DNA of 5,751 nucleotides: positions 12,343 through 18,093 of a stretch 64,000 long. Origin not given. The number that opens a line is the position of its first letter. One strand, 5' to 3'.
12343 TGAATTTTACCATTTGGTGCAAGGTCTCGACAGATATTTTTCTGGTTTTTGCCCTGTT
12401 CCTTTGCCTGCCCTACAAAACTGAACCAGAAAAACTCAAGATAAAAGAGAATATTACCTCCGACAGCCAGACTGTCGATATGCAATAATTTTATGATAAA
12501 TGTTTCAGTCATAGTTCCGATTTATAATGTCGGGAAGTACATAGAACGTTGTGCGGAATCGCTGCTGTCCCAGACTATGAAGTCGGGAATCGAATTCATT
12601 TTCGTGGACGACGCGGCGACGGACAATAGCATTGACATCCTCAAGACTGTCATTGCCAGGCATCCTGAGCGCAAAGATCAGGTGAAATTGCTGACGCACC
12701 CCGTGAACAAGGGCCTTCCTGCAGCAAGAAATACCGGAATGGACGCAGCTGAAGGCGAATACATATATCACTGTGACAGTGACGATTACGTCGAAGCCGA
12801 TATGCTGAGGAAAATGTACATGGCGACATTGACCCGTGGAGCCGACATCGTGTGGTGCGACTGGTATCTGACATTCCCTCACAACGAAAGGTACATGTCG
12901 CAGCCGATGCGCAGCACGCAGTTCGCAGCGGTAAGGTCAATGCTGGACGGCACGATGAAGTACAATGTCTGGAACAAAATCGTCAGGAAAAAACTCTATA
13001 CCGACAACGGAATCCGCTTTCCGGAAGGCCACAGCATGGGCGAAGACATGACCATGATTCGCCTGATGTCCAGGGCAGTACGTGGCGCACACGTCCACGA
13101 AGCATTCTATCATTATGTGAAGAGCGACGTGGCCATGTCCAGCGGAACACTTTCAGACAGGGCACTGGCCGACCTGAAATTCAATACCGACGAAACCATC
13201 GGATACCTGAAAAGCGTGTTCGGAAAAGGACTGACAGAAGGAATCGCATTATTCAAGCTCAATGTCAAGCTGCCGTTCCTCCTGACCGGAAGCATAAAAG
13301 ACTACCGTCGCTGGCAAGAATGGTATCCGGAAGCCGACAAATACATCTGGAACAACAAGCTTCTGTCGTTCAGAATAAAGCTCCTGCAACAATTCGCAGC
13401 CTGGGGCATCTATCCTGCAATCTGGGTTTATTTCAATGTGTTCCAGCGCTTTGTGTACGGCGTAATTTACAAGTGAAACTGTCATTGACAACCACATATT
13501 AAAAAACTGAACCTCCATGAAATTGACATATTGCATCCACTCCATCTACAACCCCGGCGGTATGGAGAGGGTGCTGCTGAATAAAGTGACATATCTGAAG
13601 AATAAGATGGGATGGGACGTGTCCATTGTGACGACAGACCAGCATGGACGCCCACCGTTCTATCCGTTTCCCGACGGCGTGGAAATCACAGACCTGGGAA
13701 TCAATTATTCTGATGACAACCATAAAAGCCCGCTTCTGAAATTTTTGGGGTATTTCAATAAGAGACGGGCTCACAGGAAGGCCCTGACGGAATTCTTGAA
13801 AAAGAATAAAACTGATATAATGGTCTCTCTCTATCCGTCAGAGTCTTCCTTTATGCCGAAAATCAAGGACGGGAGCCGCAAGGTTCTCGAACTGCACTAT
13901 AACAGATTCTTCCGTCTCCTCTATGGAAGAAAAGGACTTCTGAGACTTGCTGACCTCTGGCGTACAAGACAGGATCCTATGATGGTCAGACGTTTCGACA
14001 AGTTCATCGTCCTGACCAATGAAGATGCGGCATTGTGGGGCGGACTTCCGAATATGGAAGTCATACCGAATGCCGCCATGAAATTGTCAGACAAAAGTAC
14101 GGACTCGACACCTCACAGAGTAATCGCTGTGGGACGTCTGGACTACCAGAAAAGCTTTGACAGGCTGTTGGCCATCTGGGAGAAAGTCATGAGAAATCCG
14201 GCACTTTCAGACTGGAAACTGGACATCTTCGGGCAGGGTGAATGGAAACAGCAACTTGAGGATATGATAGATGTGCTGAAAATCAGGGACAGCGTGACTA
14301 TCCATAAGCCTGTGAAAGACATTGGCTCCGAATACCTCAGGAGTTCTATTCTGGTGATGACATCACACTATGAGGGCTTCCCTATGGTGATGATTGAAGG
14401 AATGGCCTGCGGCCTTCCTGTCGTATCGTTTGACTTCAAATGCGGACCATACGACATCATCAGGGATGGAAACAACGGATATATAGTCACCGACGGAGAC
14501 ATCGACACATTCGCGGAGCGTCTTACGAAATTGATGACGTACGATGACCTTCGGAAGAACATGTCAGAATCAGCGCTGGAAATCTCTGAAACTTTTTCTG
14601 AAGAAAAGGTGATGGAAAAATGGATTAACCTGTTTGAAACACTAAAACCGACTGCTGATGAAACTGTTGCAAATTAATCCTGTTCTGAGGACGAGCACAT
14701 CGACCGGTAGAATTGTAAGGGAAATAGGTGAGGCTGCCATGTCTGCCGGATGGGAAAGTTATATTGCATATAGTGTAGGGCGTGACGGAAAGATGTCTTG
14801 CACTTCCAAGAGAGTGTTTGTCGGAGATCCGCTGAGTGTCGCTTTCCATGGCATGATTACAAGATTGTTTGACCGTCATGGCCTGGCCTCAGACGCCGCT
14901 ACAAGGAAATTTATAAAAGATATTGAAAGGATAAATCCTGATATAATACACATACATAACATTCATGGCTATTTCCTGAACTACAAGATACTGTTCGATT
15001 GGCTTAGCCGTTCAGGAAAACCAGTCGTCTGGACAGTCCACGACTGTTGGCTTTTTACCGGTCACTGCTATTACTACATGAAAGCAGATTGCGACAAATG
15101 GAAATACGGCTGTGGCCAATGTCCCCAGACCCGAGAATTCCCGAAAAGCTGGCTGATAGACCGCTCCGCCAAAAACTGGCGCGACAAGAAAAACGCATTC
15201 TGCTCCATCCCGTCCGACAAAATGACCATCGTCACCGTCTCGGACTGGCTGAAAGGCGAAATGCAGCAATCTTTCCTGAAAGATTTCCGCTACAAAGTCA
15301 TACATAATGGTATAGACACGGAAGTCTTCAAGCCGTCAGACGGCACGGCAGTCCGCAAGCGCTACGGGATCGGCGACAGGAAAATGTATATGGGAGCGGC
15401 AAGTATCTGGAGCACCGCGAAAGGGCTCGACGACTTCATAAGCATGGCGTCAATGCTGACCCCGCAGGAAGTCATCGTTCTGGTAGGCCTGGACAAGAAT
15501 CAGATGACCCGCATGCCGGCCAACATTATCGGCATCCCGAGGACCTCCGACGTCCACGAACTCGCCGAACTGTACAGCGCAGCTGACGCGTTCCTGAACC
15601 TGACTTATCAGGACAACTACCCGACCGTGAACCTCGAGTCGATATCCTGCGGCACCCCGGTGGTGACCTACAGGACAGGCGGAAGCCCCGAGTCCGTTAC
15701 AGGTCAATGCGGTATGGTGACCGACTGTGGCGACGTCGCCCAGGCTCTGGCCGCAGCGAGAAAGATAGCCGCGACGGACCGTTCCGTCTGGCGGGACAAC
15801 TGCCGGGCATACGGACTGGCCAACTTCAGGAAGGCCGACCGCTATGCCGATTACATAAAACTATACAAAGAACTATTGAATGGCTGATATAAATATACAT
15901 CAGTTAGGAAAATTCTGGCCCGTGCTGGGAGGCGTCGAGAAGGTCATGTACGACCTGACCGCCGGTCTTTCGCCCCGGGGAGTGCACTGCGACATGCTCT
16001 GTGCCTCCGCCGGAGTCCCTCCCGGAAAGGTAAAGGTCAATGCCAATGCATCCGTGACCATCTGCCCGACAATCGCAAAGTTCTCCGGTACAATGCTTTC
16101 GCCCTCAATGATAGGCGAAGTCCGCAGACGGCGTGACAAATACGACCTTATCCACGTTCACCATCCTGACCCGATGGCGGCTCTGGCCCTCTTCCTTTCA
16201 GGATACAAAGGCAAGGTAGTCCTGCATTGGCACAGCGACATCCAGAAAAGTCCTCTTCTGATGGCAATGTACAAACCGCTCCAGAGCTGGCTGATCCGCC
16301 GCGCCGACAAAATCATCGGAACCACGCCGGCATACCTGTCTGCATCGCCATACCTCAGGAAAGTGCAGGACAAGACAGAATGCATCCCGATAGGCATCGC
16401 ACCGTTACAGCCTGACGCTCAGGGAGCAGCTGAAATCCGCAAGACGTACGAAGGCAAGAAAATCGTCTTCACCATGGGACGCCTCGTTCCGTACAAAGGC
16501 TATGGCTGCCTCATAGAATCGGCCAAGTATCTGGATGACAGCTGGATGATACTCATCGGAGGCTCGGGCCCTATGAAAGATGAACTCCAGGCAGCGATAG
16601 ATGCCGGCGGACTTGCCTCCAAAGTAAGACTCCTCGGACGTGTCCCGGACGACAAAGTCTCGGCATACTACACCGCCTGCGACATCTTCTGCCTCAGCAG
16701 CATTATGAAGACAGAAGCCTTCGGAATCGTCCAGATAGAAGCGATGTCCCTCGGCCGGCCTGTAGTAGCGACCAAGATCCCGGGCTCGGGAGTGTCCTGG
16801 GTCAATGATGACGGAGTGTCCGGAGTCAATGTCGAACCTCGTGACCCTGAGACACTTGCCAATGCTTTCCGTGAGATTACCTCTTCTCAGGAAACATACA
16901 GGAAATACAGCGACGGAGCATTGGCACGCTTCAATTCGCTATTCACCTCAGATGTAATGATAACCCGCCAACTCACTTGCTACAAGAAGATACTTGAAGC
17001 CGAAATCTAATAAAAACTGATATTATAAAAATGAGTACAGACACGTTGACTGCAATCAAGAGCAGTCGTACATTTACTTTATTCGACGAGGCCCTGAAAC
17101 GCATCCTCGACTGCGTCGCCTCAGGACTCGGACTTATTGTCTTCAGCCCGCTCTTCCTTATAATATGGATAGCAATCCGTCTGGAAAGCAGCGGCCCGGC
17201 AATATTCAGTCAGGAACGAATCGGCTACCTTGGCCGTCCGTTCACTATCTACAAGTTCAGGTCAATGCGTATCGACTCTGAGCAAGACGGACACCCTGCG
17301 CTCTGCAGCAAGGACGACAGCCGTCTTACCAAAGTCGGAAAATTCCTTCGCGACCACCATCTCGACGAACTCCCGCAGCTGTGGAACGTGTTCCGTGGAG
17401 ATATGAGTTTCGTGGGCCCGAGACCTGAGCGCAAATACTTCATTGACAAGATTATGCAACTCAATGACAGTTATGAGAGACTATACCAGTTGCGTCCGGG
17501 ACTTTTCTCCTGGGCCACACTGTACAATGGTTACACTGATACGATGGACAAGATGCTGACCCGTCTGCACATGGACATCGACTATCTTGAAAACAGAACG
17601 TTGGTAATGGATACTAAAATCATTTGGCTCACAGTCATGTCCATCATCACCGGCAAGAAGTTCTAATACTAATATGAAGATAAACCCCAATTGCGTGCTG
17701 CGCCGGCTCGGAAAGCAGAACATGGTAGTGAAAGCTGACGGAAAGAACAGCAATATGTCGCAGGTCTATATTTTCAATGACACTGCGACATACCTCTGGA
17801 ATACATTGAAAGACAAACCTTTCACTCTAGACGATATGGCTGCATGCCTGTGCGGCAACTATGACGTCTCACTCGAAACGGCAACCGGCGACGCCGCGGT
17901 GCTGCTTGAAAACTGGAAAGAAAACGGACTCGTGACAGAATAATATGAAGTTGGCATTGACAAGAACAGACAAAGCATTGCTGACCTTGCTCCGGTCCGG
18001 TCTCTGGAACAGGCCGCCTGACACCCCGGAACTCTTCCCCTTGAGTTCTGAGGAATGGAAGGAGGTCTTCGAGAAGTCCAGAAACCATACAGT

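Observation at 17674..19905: PqqD-like / nucleotidyltransferase / HPr-kinase-like three-gene cassette inside a capsule operon, with no substrate gene in sight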

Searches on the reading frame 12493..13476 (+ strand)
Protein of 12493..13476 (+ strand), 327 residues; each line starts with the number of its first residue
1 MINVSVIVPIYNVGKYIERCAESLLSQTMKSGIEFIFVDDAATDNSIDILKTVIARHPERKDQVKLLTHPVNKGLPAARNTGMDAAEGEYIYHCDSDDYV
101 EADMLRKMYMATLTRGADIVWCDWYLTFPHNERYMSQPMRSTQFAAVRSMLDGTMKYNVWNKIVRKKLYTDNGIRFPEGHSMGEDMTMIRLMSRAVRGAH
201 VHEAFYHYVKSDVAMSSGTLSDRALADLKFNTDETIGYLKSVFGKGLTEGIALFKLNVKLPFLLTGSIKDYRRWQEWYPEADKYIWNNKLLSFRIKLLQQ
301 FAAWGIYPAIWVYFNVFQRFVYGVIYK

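Call 66: search_protein_families(library=pfam, proteins=[window:12493-13476:+], max_evalue=0.001)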
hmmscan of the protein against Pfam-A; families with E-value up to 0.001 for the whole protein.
window:12493-13476:+ (327 aa): 3 families
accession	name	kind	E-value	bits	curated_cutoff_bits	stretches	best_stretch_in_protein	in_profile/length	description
PF00535.33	Glycos_transf_2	-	1.8e-31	109.8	23.3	1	5-152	1-147/168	Glycosyl transferase family 2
PF10111.15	Glyco_tranf_2_2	-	4.2e-12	46.6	27.3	1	5-110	1-104/276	Glycosyltransferase like family 2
PF13641.12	Glyco_tranf_2_3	-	8.6e-07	29.6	27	1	4-202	3-202/230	Glycosyltransferase like family 2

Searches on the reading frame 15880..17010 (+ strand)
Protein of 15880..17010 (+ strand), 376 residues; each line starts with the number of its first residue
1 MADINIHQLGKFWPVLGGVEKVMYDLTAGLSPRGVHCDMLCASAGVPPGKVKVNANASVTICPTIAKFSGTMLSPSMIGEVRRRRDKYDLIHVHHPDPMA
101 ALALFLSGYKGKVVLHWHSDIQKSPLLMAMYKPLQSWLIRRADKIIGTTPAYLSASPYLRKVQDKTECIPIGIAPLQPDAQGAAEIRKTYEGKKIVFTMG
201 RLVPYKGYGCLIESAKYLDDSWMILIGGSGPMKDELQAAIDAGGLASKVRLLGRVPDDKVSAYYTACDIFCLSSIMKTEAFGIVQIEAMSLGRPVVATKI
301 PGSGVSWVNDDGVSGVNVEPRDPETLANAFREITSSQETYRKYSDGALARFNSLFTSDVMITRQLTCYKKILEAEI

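Call 66: search_protein_families(library=pfam, proteins=[window:15880-17010:+], max_evalue=0.001)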
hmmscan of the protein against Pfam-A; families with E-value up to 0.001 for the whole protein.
window:15880-17010:+ (376 aa): 5 families
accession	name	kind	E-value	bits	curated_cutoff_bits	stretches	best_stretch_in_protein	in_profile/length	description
PF00534.26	Glycos_transf_1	-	4.1e-35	121.3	26.4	1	188-347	10-169/172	Glycosyl transferases group 1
PF13692.12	Glyco_trans_1_4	-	1.4e-28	100.4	27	1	194-333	2-139/142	Glycosyl transferases group 1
PF13439.12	Glyco_transf_4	-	1.7e-16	61.1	28.5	1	17-173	2-166/170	Glycosyltransferase Family 4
PF13579.12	Glyco_trans_4_4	-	5.1e-14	53.4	29.7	1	17-153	1-139/158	Glycosyl transferase 4-like domain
PF13477.12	Glyco_trans_4_2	-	8e-06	26.5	23.4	1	84-148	71-138/139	Glycosyl transferase 4-like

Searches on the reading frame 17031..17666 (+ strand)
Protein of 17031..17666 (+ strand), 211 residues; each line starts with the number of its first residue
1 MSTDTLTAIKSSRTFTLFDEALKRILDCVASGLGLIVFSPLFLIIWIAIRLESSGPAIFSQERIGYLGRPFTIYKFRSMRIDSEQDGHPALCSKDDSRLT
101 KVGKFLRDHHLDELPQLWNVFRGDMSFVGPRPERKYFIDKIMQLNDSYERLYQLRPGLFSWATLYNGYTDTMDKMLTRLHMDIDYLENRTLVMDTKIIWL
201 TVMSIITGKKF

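Call 3: search_protein_families(library=pfam, proteins=[window:17031-17666:+], max_evalue=0.01)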
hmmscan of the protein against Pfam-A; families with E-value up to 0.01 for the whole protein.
window:17031-17666:+ (211 aa): 1 family
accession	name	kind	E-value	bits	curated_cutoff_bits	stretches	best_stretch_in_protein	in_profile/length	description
PF02397.22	Bac_transf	-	3.9e-62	209.4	27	1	23-206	1-178/179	Bacterial sugar transferase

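Call 4: search_protein_families(library=ncbifam, proteins=[window:17031-17666:+], max_evalue=0.01)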
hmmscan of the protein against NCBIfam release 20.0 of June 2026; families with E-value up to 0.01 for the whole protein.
window:17031-17666:+ (211 aa): 10 families
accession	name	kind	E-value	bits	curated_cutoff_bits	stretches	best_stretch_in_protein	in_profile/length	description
TIGR03025.1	EPS_sugtrans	subfamily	2.7e-76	257.6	295.55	1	14-210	249-443/445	exopolysaccharide biosynthesis polyprenyl glycosylphosphotransferase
TIGR03023.1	WcaJ_sugtrans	equivalog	5.5e-70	236.9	410.75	1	11-209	252-450/453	undecaprenyl-phosphate glucose phosphotransferase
TIGR03013.1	EpsB_2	subfamily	8.3e-60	203.1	393.35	1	18-209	250-440/443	TIGR03013 family XrtA/PEP-CTERM system glycosyltransferase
NF007518.0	PRK10124.1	equivalog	2.9e-47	161.5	684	1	20-204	271-456/464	undecaprenyl-phosphate glucose phosphotransferase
TIGR03022.1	WbaP_sugtrans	subfamily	2.7e-46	158.8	403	1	21-208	257-452/456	undecaprenyl-phosphate galactose phosphotransferase WbaP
NF050817.1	PolSacchBiosHfsE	equivalog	5.7e-43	147.3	750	1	21-206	270-460/467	polysaccharide biosynthesis protein HfsE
NF052601.1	undeca_RfbP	equivalog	3.2e-37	128.1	330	2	94-208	130-238/244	undecaprenyl-phosphate galactose phosphotransferase family protein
NF041877.1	EPS_EpsZ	equivalog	9.5e-37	126.7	800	1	19-209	262-456/459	exopolysaccharide biosynthesis polyisoprenyl-phosphate hexose-1-phosphate transferase EpsZ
NF011751.0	PRK15204.1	equivalog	1.6e-27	96.2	907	1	21-205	278-469/476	undecaprenyl-phosphate galactose phosphotransferase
NF045514.1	glycotran_HepC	equivalog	8.4e-23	80.8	140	1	18-132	112-211/220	heterocyst development glycosyltransferase HepC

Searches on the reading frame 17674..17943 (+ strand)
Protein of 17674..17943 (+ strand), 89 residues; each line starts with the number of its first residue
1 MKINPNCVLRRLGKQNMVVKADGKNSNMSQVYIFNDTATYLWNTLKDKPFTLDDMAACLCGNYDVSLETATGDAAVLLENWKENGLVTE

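Call 3: search_protein_families(library=pfam, proteins=[window:17674-17943:+], max_evalue=0.01)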
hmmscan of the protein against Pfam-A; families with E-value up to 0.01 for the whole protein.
window:17674-17943:+ (89 aa): 1 family
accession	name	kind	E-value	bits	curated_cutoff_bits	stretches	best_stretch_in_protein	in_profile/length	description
PF05402.18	PqqD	-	5.8e-12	46.2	23.4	1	29-87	10-67/67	Coenzyme PQQ synthesis protein D (PqqD)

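Call 4: search_protein_families(library=ncbifam, proteins=[window:17674-17943:+], max_evalue=0.01)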
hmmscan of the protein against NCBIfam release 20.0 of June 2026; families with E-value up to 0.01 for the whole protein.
window:17674-17943:+ (89 aa): 2 families
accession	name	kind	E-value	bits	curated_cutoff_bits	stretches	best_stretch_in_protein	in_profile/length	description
NF033530.1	lasso_PqqD_Strm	exception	0.0017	18.5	70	1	31-87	23-78/78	lasso peptide biosynthesis PqqD family chaperone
NF033536.1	lasso_PqqD_Bac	exception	0.009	16.1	80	0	30-88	30-87/88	lasso peptide biosynthesis PqqD family chaperone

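Call 82: search_solved_structures(query=A6, max_evalue=1, show_alignments=2)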
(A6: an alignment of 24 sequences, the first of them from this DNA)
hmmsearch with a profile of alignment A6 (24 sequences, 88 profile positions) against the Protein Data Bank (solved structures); distinct sequences matched with E-value up to 1: 4.
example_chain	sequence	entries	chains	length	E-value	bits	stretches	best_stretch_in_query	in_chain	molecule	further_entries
6jx3_B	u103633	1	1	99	9.9e-07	31.9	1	32-86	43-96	TfuB1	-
5v1u_A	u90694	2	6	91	0.0042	20.2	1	33-86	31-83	TbiB1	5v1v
9x90_B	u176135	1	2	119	0.017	18.3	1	2-81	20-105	Lasso peptide biosynthesis PqqD family chaperone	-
9x8z_B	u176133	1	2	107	0.73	13.1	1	30-87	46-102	PqqD family protein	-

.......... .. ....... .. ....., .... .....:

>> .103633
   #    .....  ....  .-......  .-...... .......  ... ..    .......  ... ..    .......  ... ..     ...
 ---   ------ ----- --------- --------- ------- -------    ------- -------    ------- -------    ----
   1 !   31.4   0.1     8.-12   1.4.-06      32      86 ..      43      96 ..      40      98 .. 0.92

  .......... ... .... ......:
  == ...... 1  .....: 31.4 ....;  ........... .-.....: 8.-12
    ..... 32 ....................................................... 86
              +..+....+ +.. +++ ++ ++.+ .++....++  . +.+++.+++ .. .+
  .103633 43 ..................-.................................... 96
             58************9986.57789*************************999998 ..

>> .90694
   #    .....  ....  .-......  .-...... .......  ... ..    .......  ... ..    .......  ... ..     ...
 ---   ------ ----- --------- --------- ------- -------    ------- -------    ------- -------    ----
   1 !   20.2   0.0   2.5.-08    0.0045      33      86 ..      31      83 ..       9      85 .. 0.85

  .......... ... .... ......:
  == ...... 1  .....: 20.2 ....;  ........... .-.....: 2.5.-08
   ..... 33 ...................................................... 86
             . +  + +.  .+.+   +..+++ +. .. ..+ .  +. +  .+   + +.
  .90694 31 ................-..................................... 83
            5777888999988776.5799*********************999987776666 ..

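Call 97: search_protein_families(library=ncbifam, alignment_id=A6, max_evalue=1)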
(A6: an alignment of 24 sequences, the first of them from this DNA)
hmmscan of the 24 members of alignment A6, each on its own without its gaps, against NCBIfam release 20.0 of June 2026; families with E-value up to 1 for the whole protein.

A. member 1, seq(89 aa): 2 families
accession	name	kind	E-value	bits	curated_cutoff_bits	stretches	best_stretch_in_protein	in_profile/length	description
NF033530.1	lasso_PqqD_Strm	exception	0.0017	18.5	70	1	31-87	23-78/78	lasso peptide biosynthesis PqqD family chaperone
NF033536.1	lasso_PqqD_Bac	exception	0.009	16.1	80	1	30-88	30-87/88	lasso peptide biosynthesis PqqD family chaperone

B. families by the number of members that match (of 24 scanned): 19 families
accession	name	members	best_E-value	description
NF033530.1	lasso_PqqD_Strm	23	2.9e-08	lasso peptide biosynthesis PqqD family chaperone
NF033536.1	lasso_PqqD_Bac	20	1.7e-06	lasso peptide biosynthesis PqqD family chaperone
TIGR04353.1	PqqD_rel_X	12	2.6e-07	HPr-rel-A system PqqD family peptide chaperone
TIGR04302.1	geo_PqqD_fam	10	6.2e-05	GeoRSP system PqqD family peptide chaperone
NF050145.1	RiPP_RRE_HvfC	7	0.00054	HvfC family RiPP maturation protein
NF050069.2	PqqD_rel_WgkC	5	9.8e-05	PqqD family peptide maturation chaperone WgkC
TIGR04248.1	SCM_PqqD_rel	5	0.014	SynChlorMet cassette protein ScmD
NF002535.0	PRK02079.1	3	0.044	pyrroloquinoline quinone biosynthesis peptide chaperone PqqD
TIGR03859.1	PQQ_PqqD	1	0.00023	pyrroloquinoline quinone biosynthesis peptide chaperone PqqD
NF049919.1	DesA_ISL3_tail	1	0.0017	DesA/ISL3 alpha bundle tail domain-containing protein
NF010440.0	PRK13866.1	1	0.0038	plasmid partitioning protein RepB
NF050802.1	AspChtxCcaA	1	0.014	aspartate chemotaxis receptor CcaA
NF053703.1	Mn_SBP_EfaA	1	0.068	Mn/Fe ABC transporter substrate-binding lipoprotein EfaA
NF041460.1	kinGactiv_GlnX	1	0.083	protein kinase G-activating protein GlnX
TIGR02746.1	TraC-F-type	1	0.094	type IV secretion system protein TraC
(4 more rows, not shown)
